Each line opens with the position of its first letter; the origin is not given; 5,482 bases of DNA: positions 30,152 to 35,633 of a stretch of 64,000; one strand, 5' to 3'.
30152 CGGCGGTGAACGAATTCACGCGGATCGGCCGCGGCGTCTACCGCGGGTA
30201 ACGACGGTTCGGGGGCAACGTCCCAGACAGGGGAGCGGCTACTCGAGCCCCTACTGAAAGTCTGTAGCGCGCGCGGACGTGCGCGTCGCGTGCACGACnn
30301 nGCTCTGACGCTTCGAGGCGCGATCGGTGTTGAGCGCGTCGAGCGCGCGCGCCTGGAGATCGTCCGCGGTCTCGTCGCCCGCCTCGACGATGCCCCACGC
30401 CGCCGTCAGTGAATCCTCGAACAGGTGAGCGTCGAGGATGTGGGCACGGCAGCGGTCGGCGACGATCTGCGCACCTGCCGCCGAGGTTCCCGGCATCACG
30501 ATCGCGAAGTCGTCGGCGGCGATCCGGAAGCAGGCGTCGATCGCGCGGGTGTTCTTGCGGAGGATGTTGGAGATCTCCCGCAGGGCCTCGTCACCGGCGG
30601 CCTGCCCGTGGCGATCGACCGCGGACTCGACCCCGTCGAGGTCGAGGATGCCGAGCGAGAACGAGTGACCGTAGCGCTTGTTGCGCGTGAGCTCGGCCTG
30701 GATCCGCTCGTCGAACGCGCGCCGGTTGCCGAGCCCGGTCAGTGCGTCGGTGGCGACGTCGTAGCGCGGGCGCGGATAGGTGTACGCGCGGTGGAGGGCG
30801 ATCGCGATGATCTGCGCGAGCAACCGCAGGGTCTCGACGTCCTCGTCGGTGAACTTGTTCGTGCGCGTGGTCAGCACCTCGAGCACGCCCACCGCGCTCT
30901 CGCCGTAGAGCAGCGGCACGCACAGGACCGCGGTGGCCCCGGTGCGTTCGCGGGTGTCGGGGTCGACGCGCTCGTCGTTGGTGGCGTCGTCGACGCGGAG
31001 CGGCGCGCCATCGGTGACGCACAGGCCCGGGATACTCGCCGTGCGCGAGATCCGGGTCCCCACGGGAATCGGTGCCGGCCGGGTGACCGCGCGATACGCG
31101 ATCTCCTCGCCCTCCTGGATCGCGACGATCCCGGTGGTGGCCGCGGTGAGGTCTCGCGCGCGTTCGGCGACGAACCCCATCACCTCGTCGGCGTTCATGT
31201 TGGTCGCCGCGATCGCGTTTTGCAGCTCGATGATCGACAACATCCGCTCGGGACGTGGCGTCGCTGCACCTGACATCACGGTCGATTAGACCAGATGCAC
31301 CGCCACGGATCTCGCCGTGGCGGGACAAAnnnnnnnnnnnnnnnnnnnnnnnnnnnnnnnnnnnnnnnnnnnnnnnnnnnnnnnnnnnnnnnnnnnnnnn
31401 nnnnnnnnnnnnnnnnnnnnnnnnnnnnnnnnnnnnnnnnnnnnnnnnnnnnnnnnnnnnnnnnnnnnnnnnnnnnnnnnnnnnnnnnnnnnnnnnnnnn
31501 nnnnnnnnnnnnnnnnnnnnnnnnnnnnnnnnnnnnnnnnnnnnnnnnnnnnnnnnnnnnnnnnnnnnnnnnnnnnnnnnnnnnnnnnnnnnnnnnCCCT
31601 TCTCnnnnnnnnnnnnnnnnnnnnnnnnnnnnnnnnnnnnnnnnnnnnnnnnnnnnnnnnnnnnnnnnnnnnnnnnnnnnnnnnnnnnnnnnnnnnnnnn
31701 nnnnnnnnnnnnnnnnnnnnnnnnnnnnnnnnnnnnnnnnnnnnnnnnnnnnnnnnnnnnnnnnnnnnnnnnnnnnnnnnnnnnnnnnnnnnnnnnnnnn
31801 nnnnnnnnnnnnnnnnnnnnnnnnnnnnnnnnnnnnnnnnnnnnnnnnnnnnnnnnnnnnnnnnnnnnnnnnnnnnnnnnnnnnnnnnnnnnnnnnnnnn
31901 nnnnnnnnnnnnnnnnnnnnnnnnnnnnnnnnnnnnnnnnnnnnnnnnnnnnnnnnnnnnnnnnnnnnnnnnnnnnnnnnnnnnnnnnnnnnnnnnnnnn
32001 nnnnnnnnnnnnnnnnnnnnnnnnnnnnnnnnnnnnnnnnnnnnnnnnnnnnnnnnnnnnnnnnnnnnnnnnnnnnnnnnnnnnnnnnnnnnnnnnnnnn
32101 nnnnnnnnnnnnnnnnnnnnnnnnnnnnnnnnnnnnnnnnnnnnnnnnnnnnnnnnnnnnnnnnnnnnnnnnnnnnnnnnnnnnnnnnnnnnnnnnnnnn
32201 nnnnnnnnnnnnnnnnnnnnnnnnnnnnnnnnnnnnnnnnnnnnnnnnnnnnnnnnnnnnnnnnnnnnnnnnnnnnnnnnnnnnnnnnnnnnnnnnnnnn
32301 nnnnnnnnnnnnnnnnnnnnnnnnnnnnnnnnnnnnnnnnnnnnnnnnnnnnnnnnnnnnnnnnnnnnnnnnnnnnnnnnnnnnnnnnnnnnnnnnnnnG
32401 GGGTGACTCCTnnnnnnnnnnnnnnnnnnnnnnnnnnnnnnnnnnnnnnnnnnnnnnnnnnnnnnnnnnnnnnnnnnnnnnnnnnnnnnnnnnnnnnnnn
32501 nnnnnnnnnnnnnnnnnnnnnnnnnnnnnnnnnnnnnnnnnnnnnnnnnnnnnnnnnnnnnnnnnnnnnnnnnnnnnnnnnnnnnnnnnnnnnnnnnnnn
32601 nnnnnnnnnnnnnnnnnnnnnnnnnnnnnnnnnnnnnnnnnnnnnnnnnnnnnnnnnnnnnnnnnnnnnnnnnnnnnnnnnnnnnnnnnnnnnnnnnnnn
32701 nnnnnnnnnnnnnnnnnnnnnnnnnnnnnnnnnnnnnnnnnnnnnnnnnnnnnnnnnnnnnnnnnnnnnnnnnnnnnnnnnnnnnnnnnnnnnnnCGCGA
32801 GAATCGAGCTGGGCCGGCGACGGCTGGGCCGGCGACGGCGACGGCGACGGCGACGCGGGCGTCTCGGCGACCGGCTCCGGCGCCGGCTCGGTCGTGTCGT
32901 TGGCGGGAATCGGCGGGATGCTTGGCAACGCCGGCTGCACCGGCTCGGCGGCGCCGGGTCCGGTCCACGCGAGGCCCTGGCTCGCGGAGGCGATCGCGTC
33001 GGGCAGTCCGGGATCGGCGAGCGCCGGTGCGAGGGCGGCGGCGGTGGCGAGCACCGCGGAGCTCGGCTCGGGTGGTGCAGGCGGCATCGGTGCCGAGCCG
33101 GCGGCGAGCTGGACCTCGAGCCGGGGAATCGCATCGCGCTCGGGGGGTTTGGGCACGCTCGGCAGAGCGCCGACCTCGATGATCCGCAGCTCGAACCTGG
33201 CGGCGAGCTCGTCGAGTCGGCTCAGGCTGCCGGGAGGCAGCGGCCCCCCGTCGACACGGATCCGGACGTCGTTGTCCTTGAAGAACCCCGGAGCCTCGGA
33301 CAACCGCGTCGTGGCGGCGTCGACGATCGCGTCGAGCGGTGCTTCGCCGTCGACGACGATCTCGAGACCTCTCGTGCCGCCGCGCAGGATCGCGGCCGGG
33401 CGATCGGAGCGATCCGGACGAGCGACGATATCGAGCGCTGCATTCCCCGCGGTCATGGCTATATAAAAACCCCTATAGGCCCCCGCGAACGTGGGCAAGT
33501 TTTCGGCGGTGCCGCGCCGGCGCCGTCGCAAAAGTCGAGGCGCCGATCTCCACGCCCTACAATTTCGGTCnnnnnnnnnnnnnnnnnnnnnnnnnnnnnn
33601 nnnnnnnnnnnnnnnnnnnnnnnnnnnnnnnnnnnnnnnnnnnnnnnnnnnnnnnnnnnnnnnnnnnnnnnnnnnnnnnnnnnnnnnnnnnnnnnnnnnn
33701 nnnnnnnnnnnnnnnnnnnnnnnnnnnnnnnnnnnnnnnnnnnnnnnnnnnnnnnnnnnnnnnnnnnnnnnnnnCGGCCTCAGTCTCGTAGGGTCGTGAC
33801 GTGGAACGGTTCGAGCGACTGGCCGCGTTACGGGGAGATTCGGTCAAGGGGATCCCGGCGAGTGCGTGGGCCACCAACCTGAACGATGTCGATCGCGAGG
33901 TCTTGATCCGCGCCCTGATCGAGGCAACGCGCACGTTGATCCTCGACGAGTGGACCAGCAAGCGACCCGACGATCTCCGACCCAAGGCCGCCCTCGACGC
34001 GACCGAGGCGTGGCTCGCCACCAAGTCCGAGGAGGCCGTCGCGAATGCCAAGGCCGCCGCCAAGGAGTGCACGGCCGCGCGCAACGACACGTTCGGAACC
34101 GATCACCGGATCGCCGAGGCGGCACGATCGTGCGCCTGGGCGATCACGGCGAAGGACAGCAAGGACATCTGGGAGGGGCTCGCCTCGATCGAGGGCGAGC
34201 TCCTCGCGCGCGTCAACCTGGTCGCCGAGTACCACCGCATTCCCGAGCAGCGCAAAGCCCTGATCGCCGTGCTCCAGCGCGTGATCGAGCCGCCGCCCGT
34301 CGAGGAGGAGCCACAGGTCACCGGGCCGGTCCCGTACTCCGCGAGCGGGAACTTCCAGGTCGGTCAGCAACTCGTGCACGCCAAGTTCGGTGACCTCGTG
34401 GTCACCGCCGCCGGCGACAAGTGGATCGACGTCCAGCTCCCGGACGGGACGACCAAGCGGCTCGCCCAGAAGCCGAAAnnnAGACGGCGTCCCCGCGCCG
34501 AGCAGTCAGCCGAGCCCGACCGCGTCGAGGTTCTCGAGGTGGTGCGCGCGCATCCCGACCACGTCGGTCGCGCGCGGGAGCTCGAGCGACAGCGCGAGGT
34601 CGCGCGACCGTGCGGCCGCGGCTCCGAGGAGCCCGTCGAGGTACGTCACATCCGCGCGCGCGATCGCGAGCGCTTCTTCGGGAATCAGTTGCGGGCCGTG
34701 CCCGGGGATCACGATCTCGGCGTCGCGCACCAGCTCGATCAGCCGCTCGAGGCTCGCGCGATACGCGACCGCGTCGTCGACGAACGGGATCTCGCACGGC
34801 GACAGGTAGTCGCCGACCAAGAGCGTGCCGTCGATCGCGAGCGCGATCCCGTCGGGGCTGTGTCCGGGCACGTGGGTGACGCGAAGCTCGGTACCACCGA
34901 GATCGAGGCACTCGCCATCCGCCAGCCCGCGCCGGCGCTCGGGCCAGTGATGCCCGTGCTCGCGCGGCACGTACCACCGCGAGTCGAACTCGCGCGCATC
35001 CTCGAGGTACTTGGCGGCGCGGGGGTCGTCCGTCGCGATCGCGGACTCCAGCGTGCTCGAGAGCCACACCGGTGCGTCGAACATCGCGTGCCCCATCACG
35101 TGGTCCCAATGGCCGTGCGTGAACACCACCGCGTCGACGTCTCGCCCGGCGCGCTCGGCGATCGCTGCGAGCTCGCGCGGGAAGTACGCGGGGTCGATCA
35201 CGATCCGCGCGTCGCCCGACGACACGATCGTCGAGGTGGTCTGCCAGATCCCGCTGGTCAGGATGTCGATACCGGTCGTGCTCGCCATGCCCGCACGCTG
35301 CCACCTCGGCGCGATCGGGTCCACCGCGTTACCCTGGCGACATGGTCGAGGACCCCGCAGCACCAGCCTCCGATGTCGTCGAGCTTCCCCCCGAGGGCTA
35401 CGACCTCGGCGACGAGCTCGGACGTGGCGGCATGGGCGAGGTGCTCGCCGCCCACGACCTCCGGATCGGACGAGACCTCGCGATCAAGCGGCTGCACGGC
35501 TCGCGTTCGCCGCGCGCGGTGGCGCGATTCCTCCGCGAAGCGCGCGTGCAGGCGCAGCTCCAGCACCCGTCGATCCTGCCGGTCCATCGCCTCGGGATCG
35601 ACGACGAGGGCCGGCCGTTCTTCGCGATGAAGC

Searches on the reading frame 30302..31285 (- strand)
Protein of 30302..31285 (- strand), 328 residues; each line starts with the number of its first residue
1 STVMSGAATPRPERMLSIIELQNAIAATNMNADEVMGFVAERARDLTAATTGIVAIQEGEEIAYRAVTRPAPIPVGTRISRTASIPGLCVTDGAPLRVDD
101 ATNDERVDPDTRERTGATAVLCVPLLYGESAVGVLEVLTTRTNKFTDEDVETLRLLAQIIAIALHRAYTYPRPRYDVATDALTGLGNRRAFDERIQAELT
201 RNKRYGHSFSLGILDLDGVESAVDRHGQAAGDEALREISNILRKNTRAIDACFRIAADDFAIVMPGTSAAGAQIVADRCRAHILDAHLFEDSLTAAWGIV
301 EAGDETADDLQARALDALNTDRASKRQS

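Call 38: search_protein_families(library=pfam, proteins=[window:30302-31285:-], max_evalue=0.001)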
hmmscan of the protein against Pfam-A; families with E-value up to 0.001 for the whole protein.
window:30302-31285:- (328 aa): 4 families
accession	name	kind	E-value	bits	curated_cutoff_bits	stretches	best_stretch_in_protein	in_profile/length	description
PF00990.26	GGDEF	-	2.8e-24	86.1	23.8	1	178-326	2-159/161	Diguanylate cyclase, GGDEF domain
PF13185.12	GAF_2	-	6.1e-18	65.8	28.6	1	31-165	3-136/136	GAF domain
PF01590.32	GAF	-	1.1e-13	52.4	22.4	1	39-164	9-133/133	GAF domain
PF13492.12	GAF_3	-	3.2e-10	41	27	1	32-165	2-128/129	GAF domain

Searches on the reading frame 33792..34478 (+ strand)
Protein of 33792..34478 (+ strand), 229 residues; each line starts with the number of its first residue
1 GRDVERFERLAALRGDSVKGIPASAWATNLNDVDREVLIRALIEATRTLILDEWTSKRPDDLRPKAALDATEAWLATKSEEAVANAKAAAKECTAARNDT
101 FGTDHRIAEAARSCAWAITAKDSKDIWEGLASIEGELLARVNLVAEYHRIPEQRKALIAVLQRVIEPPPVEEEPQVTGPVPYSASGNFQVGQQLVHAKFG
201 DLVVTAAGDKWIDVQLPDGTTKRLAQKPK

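Call 38: search_protein_families(library=pfam, proteins=[window:33792-34478:+], max_evalue=0.001)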
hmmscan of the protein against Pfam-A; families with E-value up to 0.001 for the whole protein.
window:33792-34478:+ (229 aa): 1 family
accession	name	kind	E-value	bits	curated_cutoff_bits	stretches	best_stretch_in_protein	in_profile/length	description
PF21805.3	Imm5_like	-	0.00063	20.1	25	1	33-119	6-87/129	Imm-5 like putative immunity protein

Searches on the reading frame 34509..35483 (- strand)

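Call 38: search_protein_families(library=pfam, proteins=[window:34509-35483:-], max_evalue=0.001)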
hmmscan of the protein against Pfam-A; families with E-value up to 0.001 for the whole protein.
window:34509-35483:- (325 aa): 3 families
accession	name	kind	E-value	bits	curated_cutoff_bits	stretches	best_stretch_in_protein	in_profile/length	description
PF00753.33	Lactamase_B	-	2.2e-20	73.9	22.7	1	80-262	4-196/196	Metallo-beta-lactamase superfamily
PF12706.13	Lactamase_B_2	-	1.5e-06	28.4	27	1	93-211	2-114/200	Beta-lactamase superfamily domain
PF13483.12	Lactamase_B_3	-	0.00053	20.5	24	0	83-141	8-62/160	Beta-lactamase superfamily domain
